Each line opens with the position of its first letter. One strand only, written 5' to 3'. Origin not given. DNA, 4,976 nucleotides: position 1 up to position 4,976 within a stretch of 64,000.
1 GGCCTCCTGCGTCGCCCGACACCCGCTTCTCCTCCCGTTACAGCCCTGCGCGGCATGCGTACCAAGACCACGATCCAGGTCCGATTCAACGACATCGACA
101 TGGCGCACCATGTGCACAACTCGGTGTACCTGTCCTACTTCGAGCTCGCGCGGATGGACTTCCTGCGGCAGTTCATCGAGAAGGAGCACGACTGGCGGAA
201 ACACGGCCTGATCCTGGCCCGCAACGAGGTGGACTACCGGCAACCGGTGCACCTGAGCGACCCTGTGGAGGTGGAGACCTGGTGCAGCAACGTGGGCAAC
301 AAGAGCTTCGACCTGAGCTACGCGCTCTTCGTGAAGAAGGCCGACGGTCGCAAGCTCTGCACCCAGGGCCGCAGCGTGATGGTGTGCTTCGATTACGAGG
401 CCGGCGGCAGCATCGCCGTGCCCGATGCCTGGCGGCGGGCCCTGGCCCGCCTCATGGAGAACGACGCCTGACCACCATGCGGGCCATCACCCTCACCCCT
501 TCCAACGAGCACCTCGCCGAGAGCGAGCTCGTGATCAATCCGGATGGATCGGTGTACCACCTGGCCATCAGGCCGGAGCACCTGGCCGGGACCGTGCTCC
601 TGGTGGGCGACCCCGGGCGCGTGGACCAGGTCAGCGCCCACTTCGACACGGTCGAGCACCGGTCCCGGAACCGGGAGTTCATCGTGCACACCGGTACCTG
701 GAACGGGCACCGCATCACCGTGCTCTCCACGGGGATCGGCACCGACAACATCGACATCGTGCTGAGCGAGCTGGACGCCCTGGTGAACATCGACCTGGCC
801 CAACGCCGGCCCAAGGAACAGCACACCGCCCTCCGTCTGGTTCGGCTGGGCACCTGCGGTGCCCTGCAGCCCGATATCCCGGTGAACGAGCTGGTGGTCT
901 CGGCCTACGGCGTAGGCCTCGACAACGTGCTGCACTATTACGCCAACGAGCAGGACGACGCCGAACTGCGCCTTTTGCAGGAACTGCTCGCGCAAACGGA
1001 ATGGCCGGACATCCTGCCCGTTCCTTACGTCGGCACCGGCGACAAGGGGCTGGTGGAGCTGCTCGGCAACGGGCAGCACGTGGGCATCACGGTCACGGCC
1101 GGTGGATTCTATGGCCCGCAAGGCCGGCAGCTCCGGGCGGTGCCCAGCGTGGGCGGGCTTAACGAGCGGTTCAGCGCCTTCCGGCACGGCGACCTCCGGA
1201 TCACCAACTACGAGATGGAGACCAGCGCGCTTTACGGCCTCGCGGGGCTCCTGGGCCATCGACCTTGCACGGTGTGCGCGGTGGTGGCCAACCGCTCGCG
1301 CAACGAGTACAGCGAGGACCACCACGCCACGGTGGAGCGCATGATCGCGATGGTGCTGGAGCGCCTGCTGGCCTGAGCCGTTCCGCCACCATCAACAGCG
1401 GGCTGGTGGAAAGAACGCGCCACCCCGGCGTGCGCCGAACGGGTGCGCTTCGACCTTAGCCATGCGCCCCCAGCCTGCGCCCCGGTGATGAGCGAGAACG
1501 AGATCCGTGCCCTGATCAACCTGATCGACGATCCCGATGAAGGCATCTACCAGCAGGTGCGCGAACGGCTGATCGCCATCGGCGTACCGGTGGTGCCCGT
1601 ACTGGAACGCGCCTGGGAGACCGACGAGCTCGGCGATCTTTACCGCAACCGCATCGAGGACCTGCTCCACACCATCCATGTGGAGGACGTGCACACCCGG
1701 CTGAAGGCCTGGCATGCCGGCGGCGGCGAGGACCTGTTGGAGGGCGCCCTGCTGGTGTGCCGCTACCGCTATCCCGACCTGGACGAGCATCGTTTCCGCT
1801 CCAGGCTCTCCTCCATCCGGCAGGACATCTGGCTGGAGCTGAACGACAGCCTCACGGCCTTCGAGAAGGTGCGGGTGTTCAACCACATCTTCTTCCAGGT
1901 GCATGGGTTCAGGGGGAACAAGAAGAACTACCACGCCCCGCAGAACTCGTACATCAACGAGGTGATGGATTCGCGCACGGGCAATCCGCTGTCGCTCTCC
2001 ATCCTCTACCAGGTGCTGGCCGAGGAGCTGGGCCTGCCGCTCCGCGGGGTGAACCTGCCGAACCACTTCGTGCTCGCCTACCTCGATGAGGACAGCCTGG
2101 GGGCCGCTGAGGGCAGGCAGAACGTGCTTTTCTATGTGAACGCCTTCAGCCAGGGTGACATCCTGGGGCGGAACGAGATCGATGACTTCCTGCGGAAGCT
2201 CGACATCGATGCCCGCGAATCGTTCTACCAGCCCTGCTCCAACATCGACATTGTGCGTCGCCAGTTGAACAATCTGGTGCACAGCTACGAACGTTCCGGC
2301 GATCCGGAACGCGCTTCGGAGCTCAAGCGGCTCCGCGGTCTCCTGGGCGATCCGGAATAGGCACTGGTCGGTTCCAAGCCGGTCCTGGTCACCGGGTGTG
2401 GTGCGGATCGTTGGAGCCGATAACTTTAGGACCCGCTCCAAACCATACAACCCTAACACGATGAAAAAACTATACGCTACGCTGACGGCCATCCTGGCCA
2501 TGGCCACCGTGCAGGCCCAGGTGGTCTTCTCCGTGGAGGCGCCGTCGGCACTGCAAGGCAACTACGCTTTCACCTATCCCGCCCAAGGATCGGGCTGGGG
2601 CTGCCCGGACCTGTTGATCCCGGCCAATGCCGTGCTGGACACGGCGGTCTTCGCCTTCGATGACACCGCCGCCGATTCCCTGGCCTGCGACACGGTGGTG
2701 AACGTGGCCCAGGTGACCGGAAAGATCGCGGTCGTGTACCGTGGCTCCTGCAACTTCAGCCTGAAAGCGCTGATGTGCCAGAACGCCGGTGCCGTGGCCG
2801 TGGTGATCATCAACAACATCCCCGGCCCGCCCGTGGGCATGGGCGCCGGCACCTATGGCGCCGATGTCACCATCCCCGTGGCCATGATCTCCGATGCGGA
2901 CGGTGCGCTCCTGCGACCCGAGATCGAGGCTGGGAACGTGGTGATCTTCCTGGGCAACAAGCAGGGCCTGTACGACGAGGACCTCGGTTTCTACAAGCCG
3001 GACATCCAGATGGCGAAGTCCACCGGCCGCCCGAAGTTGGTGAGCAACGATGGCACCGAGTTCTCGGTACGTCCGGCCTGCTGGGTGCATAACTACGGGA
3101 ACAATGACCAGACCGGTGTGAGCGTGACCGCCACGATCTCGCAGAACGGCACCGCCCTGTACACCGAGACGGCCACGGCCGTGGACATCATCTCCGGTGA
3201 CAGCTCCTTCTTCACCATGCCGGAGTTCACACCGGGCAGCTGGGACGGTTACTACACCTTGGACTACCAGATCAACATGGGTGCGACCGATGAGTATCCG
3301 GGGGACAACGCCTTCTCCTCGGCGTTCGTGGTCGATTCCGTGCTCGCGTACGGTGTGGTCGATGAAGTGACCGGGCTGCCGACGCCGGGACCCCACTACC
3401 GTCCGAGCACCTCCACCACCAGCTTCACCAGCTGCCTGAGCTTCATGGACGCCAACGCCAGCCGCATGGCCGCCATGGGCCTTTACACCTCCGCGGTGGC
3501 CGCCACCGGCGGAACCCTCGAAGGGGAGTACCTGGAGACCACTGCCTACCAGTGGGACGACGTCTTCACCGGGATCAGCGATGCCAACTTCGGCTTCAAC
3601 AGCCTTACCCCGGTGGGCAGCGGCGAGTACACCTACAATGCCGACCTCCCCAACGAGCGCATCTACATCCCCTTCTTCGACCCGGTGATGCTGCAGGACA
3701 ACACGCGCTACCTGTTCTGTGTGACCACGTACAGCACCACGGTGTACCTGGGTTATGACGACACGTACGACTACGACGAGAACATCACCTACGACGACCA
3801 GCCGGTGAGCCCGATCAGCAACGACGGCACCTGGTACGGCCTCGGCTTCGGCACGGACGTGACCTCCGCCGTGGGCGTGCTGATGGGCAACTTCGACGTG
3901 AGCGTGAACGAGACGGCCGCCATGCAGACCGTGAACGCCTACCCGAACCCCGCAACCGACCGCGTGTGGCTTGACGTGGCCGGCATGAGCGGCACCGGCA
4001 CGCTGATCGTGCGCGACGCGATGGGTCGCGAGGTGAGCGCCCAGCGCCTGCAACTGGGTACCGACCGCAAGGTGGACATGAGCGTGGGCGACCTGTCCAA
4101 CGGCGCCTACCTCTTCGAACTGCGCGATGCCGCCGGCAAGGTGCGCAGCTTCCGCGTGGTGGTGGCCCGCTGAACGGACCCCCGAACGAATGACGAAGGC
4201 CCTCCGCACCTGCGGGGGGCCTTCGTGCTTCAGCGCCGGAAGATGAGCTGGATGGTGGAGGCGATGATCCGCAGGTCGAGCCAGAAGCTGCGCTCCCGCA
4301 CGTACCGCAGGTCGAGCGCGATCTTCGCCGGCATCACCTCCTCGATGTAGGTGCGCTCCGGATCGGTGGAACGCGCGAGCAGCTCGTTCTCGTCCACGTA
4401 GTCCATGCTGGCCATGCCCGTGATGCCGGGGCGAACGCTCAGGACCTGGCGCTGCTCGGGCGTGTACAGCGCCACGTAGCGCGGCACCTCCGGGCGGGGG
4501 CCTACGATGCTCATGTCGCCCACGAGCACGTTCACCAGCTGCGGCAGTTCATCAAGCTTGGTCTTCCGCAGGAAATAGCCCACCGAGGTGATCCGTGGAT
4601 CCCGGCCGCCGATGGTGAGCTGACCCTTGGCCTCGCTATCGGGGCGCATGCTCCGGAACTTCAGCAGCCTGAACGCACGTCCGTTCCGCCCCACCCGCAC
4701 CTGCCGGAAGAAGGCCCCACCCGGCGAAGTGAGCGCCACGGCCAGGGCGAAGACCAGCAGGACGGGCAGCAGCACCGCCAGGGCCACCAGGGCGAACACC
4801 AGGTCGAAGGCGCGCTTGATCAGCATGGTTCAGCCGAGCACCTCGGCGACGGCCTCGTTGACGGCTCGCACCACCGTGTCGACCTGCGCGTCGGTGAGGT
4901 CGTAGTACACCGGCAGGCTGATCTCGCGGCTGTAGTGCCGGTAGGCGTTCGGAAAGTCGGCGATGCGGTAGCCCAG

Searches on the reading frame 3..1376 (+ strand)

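Call 22: search_protein_families(library=pfam, proteins=[window:3-1376:+], max_evalue=0.001)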
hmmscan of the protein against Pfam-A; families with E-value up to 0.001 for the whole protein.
window:3-1376:+ (457 aa): 1 family
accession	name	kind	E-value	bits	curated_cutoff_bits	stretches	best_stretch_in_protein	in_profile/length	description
PF01048.26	PNP_UDP_1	-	1.9e-26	93.3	25.1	1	198-455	3-231/233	Phosphorylase superfamily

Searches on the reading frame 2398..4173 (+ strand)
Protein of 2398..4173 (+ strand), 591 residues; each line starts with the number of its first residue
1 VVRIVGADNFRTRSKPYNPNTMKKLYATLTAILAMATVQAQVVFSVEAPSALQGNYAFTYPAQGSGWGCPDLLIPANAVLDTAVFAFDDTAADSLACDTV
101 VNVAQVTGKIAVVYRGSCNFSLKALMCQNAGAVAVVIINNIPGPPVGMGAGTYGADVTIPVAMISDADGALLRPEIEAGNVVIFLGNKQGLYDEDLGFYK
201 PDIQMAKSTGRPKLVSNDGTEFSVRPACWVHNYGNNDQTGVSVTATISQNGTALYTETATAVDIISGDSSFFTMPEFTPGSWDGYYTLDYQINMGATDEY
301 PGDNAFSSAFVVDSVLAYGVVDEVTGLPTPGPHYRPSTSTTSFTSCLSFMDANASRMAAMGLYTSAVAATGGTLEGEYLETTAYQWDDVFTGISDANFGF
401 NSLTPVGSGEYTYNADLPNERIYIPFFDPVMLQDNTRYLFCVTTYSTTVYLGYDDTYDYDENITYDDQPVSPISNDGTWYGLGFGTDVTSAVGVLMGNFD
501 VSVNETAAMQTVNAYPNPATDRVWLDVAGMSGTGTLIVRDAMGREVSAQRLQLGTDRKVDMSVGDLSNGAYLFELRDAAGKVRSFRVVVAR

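Call 5: search_protein_families(library=pfam, proteins=[window:2398-4173:+], max_evalue=0.01)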
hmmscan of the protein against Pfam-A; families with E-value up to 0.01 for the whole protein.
window:2398-4173:+ (591 aa): 2 families
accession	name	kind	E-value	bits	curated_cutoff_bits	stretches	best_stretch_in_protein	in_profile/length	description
PF02225.27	PA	-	3.1e-17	62.9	23.9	1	93-172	9-95/95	PA domain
PF18962.6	Por_Secre_tail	-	5.9e-05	23.7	27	1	515-582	2-69/75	Secretion system C-terminal sorting domain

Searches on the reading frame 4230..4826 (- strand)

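Call 5: search_protein_families(library=pfam, proteins=[window:4230-4826:-], max_evalue=0.01)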
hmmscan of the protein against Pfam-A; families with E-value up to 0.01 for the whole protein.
window:4230-4826:- (198 aa): 1 family
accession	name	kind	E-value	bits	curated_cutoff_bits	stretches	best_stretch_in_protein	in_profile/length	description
PF02397.22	Bac_transf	-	5e-63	212.3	27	1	4-196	1-178/179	Bacterial sugar transferase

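Call 21: search_protein_families(library=ncbifam, proteins=[window:4230-4826:-], max_evalue=0.001)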
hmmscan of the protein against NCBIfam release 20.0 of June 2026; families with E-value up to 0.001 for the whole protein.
window:4230-4826:- (198 aa): 10 families
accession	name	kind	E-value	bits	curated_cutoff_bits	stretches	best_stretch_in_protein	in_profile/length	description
TIGR03025.1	EPS_sugtrans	subfamily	6.9e-74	249.7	295.55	1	2-197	256-440/445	exopolysaccharide biosynthesis polyprenyl glycosylphosphotransferase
TIGR03023.1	WcaJ_sugtrans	equivalog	4.5e-62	210.8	410.75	1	2-196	261-447/453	undecaprenyl-phosphate glucose phosphotransferase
TIGR03013.1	EpsB_2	subfamily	1.3e-52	179.3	393.35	1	2-195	253-436/443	TIGR03013 family XrtA/PEP-CTERM system glycosyltransferase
TIGR03022.1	WbaP_sugtrans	subfamily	4.8e-50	171.1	403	2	75-198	345-452/456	undecaprenyl-phosphate galactose phosphotransferase WbaP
NF052601.1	undeca_RfbP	equivalog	2.7e-47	161.1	330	2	75-195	131-235/244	undecaprenyl-phosphate galactose phosphotransferase family protein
NF050817.1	PolSacchBiosHfsE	equivalog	1.1e-43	149.7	750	1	2-193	270-457/467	polysaccharide biosynthesis protein HfsE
NF041877.1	EPS_EpsZ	equivalog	3.1e-42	144.8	800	1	1-139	263-412/459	exopolysaccharide biosynthesis polyisoprenyl-phosphate hexose-1-phosphate transferase EpsZ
NF007518.0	PRK10124.1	equivalog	2.1e-41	142.2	684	1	1-192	271-454/464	undecaprenyl-phosphate glucose phosphotransferase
NF011751.0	PRK15204.1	equivalog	1.6e-26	93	907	1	2-198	278-472/476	undecaprenyl-phosphate galactose phosphotransferase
NF045514.1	glycotran_HepC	equivalog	4.3e-26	91.6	140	1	2-112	115-211/220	heterocyst development glycosyltransferase HepC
